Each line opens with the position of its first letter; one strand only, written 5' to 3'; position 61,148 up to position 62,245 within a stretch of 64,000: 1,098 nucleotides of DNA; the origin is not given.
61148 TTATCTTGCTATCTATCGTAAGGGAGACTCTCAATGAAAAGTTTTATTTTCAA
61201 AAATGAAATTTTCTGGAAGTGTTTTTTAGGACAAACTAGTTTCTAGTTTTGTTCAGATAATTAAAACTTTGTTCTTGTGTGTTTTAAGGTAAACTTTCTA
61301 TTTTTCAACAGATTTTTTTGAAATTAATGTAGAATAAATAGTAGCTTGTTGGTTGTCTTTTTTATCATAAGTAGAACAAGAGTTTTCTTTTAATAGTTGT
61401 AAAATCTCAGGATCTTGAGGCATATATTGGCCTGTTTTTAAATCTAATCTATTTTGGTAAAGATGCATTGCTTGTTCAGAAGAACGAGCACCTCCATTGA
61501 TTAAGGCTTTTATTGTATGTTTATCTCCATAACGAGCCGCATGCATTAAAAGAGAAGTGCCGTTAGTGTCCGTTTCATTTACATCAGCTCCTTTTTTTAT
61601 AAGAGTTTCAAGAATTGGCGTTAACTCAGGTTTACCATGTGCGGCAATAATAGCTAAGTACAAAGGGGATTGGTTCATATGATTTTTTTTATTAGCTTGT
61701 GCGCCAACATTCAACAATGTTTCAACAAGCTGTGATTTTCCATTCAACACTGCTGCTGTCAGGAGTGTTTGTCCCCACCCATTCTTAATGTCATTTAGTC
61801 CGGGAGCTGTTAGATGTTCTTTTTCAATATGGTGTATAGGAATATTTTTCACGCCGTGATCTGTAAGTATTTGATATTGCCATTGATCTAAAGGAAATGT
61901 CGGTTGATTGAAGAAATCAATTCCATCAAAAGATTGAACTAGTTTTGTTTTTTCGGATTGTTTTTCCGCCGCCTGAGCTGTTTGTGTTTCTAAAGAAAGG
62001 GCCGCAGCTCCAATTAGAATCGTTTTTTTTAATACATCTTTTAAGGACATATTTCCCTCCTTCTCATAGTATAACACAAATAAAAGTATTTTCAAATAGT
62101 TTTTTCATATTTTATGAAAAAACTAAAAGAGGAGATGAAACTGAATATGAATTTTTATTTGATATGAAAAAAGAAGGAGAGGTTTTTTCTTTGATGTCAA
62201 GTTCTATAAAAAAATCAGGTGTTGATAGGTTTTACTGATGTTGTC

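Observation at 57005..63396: Type III mod gene cleanly split by a 4.6-kb cargo insertion flanked by a TTTAG target-site duplication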

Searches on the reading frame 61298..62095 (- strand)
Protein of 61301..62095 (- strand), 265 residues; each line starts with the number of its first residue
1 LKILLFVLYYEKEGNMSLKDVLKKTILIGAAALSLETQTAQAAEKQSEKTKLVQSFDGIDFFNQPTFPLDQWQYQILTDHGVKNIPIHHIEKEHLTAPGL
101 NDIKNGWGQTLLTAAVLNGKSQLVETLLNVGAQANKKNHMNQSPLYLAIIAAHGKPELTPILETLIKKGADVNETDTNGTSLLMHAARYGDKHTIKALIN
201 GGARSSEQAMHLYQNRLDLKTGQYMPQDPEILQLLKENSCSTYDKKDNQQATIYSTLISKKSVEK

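Call 6: search_protein_families(library=pfam, proteins=[window:61301-62095:-], max_evalue=0.01)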
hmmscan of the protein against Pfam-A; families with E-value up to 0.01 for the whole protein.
window:61301-62095:- (265 aa): 6 families
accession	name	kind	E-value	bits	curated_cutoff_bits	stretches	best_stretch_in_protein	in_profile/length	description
PF12796.13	Ank_2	-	5.4e-15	56.2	27.3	2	102-173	23-87/90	Ankyrin repeats (3 copies)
PF00023.36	Ank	-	5.4e-13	48.8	21.1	1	142-176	3-32/33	Ankyrin repeat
PF13637.12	Ank_4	-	1.1e-11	45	22.7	1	153-199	7-50/50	Ankyrin repeats (many copies)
PF13606.12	Ank_3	-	1.4e-11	43.8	22.3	0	108-135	2-29/30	Ankyrin repeat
PF13857.12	Ank_5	-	4.7e-06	27.3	27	0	103-147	11-55/56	Ankyrin repeats (many copies)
PF23745.1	ANK_LRRK2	-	9.8e-06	25.9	27.5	0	109-141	32-64/130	LRRK2 ANK repeat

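Call 25: find_homologous_proteins(query=window:61301-62050:-, max_evalue=1e-10)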
Query window:61301-62050:- (250 aa): 3 proteins with E <= 1e-10 among 939 candidates.
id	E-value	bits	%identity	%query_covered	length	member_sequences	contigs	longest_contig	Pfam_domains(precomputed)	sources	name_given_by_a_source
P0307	4.7e-153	525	96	100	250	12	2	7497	PF13606.13,PF13857.13,PF23745.2,PF12796.14,PF00023.37,PF13637.13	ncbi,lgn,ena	-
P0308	2.0e-76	274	48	100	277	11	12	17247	PF13606.13,PF13857.13,PF12796.14,PF00023.37,PF13637.13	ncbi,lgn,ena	-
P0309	2.3e-55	206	49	88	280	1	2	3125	PF13606.13,PF13857.13,PF12796.14,PF00023.37,PF13637.13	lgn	-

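Call 26: find_encoding_contigs(protein=P0307, flank=10000, max_places=6)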
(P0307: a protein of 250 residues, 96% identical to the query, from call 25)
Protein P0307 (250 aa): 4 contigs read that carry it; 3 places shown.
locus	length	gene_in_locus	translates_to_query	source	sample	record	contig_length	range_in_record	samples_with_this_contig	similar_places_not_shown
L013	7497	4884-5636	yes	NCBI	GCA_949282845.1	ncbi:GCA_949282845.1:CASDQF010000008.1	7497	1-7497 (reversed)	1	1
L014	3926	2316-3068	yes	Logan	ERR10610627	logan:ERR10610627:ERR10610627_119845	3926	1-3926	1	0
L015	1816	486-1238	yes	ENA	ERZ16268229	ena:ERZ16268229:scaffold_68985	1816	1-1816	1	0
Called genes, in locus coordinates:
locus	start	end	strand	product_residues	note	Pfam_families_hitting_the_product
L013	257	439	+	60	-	-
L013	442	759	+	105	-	PF05164:ZapA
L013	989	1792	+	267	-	PF00149:Metallophos, PF13277:YmdB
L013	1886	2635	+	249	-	PF20772:TACO1_YebC_N, PF01709:Transcrip_reg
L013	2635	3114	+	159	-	PF02075:RuvC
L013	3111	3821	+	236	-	PF01510:Amidase_2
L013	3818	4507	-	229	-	PF13637:Ank_4 (faint), PF13857:Ank_5 (faint), PF00023:Ank (faint), PF13606:Ank_3 (faint), PF12796:Ank_2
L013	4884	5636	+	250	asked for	PF12796:Ank_2, PF13857:Ank_5 (faint), PF23745:ANK_LRRK2 (faint), PF00023:Ank (faint), PF13606:Ank_3 (faint), PF13637:Ank_4 (weak), PF12796:Ank_2 (weak)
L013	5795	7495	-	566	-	?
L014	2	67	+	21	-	?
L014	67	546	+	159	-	PF02075:RuvC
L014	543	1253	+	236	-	PF01510:Amidase_2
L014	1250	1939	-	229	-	PF13637:Ank_4 (faint), PF13857:Ank_5 (faint), PF00023:Ank (faint), PF13606:Ank_3 (faint), PF12796:Ank_2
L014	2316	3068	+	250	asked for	PF12796:Ank_2, PF13857:Ank_5 (faint), PF23745:ANK_LRRK2 (faint), PF00023:Ank (faint), PF13606:Ank_3 (faint), PF13637:Ank_4 (weak), PF12796:Ank_2 (weak)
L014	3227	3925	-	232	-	?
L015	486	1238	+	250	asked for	PF12796:Ank_2, PF13857:Ank_5 (faint), PF23745:ANK_LRRK2 (faint), PF00023:Ank (faint), PF13606:Ank_3 (faint), PF13637:Ank_4 (weak), PF12796:Ank_2 (weak)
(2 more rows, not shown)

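Call 27: find_encoding_contigs(protein=P0308, flank=8000, max_places=6)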
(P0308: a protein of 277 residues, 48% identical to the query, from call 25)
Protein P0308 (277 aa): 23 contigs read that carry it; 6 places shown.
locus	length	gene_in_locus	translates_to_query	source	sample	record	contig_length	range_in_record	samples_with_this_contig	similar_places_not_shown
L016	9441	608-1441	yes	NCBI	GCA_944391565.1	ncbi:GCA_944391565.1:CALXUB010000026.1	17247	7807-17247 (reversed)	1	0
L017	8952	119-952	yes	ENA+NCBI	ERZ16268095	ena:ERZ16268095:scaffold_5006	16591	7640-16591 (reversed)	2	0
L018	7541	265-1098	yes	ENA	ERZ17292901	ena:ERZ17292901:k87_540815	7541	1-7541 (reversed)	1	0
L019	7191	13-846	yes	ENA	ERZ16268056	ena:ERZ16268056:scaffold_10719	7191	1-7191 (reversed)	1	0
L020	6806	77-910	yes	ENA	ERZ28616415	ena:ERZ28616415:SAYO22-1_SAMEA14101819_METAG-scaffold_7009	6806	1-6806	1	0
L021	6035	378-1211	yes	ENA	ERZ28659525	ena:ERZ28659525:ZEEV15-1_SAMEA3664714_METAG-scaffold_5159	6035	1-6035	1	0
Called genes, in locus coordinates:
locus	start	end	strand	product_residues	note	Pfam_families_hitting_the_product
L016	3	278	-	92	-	?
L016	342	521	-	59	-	-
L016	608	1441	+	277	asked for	PF00023:Ank (faint), PF13606:Ank_3 (faint), PF12796:Ank_2 (weak), PF13857:Ank_5 (faint), PF12796:Ank_2 (weak), PF13637:Ank_4 (weak)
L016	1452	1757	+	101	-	-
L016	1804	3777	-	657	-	-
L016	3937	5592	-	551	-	PF00118:Cpn60_TCP1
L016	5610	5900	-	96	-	PF00166:Cpn10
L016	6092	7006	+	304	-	PF00483:NTP_transferase, PF02348:CTP_transf_3 (weak)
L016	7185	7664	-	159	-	-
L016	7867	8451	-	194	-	PF01066:CDP-OH_P_transf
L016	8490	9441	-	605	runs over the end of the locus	PF01541:GIY-YIG, PF27096:UvrC_M, PF02151:UVR (weak), PF22920:UvrC_RNaseH, PF08459:UvrC_RNaseH_dom, PF12826:HHH_2 (weak), PF14520:HHH_5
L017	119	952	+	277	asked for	PF00023:Ank (faint), PF13606:Ank_3 (faint), PF12796:Ank_2 (weak), PF13857:Ank_5 (faint), PF12796:Ank_2 (weak), PF13637:Ank_4 (weak)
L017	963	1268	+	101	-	-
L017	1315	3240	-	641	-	-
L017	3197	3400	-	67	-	-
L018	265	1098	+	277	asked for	PF00023:Ank (faint), PF13606:Ank_3 (faint), PF12796:Ank_2 (weak), PF13857:Ank_5 (faint), PF12796:Ank_2 (weak), PF13637:Ank_4 (weak)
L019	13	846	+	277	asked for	PF00023:Ank (faint), PF13606:Ank_3 (faint), PF12796:Ank_2 (weak), PF13857:Ank_5 (faint), PF12796:Ank_2 (weak), PF13637:Ank_4 (weak)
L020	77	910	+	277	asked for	PF00023:Ank (faint), PF13606:Ank_3 (faint), PF12796:Ank_2 (weak), PF13857:Ank_5 (faint), PF12796:Ank_2 (weak), PF13637:Ank_4 (weak)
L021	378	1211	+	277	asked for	PF00023:Ank (faint), PF13606:Ank_3 (faint), PF12796:Ank_2 (weak), PF13857:Ank_5 (faint), PF12796:Ank_2 (weak), PF13637:Ank_4 (weak)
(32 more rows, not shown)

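Call 31: find_related_loci(query=window:61301-62050:-, collection=genome_contigs, flank=10000)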
Query window:61301-62050:- (250 aa) in genome_contigs; peptide patterns used: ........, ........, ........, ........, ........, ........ (x = any residue, [..] = any of these).
114 stretches matched a pattern; 16 encode a relative of the query (tblastn E <= 1e-3); 16 distinct loci.
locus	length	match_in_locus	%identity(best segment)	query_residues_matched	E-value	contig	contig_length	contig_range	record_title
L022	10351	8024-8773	98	1-250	2e-166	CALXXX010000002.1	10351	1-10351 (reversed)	MAG: uncultured Alphaproteobacteria bacterium isolate E27__bin304 genome assembly, contig: E27__k127_1621460, whole geno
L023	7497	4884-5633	96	1-250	6e-163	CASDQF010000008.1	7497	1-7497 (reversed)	uncultured Alphaproteobacteria bacterium isolate SI.O49.metabat-bins.29 genome assembly, contig: SI.O49.metabat-bins.29.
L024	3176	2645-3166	34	87-204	6e-12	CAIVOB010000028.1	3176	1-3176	MAG: Candidatus Omnitrophica bacterium isolate AM-lipid-02-D9_bin-0621 genome assembly, contig: bin-0621:028/196, whole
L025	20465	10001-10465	30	67-230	2e-10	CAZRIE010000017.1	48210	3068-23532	MAG TPA_asm: uncultured Flavobacteriaceae bacterium isolate SRP155585_co1_26 genome assembly, contig: NODE_164_length_48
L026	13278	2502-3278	42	85-193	7e-9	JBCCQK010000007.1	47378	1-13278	MAG: Bacteroidota bacterium isolate P01_D01_bin.150 k141_2181543_length_47378_cov_12.0000, whole genome shotgun sequence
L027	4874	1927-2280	33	91-188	9e-9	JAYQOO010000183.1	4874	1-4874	MAG: Acidimicrobiia bacterium isolate SD3114_S44.metabat_sens.033_sub NODE_5630_length_4874_cov_4.5985, whole genome sho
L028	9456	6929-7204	35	93-188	1e-8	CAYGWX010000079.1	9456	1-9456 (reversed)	MAG TPA_asm: uncultured bacterium isolate ERP119294_co1_425 genome assembly, contig: NODE_10190_length_9456_cov_26.11126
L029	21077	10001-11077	35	95-202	2e-8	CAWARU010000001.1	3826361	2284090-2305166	MAG: uncultured Gammaproteobacteria bacterium isolate MFD02579.bin.2.49 genome assembly, contig: contig_8033, whole geno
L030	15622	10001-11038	36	74-188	8e-11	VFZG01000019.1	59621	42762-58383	MAG: Acidimicrobiia bacterium isolate M_DeepCast_65m_m2_224 M_DeepCast_65m_m2_224_Ga0194120_10000789, whole genome shotg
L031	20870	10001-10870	36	84-196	1e-7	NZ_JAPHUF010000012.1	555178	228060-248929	MAG: Sulfurimonas sp. isolate N3M-Bin_6 c_000000251964, whole genome shotgun sequence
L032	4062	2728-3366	32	83-197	1e-6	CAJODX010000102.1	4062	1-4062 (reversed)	uncultured Synergistales bacterium isolate Red_deer_1_mag_83 genome assembly, contig: scaffold_43660, whole genome shotg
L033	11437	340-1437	49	87-230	2e-6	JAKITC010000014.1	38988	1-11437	MAG: Sulfurimonas sp. isolate D96SM.bin.32 NODE_780_length_38988_cov_5.281979, whole genome shotgun sequence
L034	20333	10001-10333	33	96-189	1e-5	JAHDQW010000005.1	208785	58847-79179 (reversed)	MAG: Candidatus Praeruminimicrobium purgamenti isolate SV1-B1.2 k141_44587, whole genome shotgun sequence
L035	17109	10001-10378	33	91-188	2e-8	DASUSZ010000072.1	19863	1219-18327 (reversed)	MAG TPA_asm: Vicinamibacterales bacterium isolate SMAG_U1749 k141_800363, whole genome shotgun sequence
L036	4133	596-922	33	91-211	5e-5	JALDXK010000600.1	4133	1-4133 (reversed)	MAG: Acidobacteriota bacterium isolate MCT-CON-01 NODE_5556_length_4133_cov_4.801864, whole genome shotgun sequence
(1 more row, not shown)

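Call 35: find_encoding_contigs(protein=window:61298-62050:-, flank=10000, max_places=10)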
Protein window:61298-62050:- (250 aa): 12 contigs read that carry it; 7 places shown.
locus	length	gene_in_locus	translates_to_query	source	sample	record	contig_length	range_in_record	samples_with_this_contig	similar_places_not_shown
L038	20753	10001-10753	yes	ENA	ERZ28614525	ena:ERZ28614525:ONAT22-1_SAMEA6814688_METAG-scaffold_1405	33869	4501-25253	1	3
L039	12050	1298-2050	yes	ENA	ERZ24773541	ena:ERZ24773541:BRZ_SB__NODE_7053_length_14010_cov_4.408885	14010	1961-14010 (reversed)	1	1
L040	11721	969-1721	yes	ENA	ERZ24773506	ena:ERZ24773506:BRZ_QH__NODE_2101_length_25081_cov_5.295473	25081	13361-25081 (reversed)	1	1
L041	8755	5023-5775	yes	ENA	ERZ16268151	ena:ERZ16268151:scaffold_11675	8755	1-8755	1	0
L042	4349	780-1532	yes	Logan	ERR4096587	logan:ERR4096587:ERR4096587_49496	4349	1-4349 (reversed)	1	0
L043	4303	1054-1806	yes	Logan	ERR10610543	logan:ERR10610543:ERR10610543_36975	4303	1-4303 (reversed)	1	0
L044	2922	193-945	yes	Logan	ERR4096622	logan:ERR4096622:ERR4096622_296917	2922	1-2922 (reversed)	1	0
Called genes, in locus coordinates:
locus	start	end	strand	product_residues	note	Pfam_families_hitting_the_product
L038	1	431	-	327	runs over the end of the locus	PF07859:Abhydrolase_3 (faint), PF20434:BD-FAE, PF00326:Peptidase_S9 (faint)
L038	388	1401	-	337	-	PF00248:Aldo_ket_red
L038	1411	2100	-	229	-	PF01872:RibD_C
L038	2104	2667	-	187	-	PF03358:FMN_red (weak), PF12682:Flavodoxin_4, PF12641:Flavodoxin_3 (faint), PF12724:Flavodoxin_5 (faint)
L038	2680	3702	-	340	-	PF02627:CMD, PF00190:Cupin_1 (weak), PF07883:Cupin_2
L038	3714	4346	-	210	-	PF03358:FMN_red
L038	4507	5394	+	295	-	PF06719:AraC_N, PF00165:HTH_AraC (faint), PF12833:HTH_18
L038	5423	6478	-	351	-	PF12697:Abhydrolase_6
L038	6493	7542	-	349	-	PF12740:PETase, PF02129:Peptidase_S15, PF01738:DLH, PF12146:Hydrolase_4 (weak)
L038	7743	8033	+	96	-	PF01527:HTH_Tnp_1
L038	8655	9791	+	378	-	PF01555:N6_N4_Mtase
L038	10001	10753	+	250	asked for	PF12796:Ank_2, PF13857:Ank_5 (faint), PF23745:ANK_LRRK2 (faint), PF00023:Ank (faint), PF13606:Ank_3 (faint), PF13637:Ank_4 (weak), PF12796:Ank_2 (weak)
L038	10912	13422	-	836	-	-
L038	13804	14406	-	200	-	PF00118:Cpn60_TCP1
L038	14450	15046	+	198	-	-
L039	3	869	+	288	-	?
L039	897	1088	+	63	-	-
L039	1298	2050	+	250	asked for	PF12796:Ank_2, PF13857:Ank_5 (faint), PF23745:ANK_LRRK2 (faint), PF00023:Ank (faint), PF13606:Ank_3 (faint), PF13637:Ank_4 (weak), PF12796:Ank_2 (weak)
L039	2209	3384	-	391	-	-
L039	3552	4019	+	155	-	-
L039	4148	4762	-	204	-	PF05876:GpA_ATPase, PF20454:GpA_nuclease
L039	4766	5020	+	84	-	-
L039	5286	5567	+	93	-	PF02583:Trns_repr_metal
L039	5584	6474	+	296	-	PF01545:Cation_efflux, PF16916:ZT_dimer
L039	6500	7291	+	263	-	PF12706:Lactamase_B_2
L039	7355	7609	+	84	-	-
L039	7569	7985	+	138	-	-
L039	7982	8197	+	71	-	-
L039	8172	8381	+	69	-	-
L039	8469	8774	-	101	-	-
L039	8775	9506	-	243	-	-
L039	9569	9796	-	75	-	-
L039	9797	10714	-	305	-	PF02729:OTCace_N, PF00185:OTCace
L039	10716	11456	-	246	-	PF13714:PEP_mutase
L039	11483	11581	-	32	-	-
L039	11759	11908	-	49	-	-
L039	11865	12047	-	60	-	-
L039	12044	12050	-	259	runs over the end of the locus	-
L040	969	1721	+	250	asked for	PF12796:Ank_2, PF13857:Ank_5 (faint), PF23745:ANK_LRRK2 (faint), PF00023:Ank (faint), PF13606:Ank_3 (faint), PF13637:Ank_4 (weak), PF12796:Ank_2 (weak)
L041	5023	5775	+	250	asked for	PF12796:Ank_2, PF13857:Ank_5 (faint), PF23745:ANK_LRRK2 (faint), PF00023:Ank (faint), PF13606:Ank_3 (faint), PF13637:Ank_4 (weak), PF12796:Ank_2 (weak)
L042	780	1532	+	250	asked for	PF12796:Ank_2, PF13857:Ank_5 (faint), PF23745:ANK_LRRK2 (faint), PF00023:Ank (faint), PF13606:Ank_3 (faint), PF13637:Ank_4 (weak), PF12796:Ank_2 (weak)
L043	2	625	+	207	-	?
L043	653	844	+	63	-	-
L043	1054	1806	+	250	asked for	PF12796:Ank_2, PF13857:Ank_5 (faint), PF23745:ANK_LRRK2 (faint), PF00023:Ank (faint), PF13606:Ank_3 (faint), PF13637:Ank_4 (weak), PF12796:Ank_2 (weak)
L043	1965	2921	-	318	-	-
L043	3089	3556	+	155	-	-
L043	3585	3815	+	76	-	PF27840:ScmC (weak)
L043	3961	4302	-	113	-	?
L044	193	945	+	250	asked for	PF12796:Ank_2, PF13857:Ank_5 (faint), PF23745:ANK_LRRK2 (faint), PF00023:Ank (faint), PF13606:Ank_3 (faint), PF13637:Ank_4 (weak), PF12796:Ank_2 (weak)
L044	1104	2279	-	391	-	-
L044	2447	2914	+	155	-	-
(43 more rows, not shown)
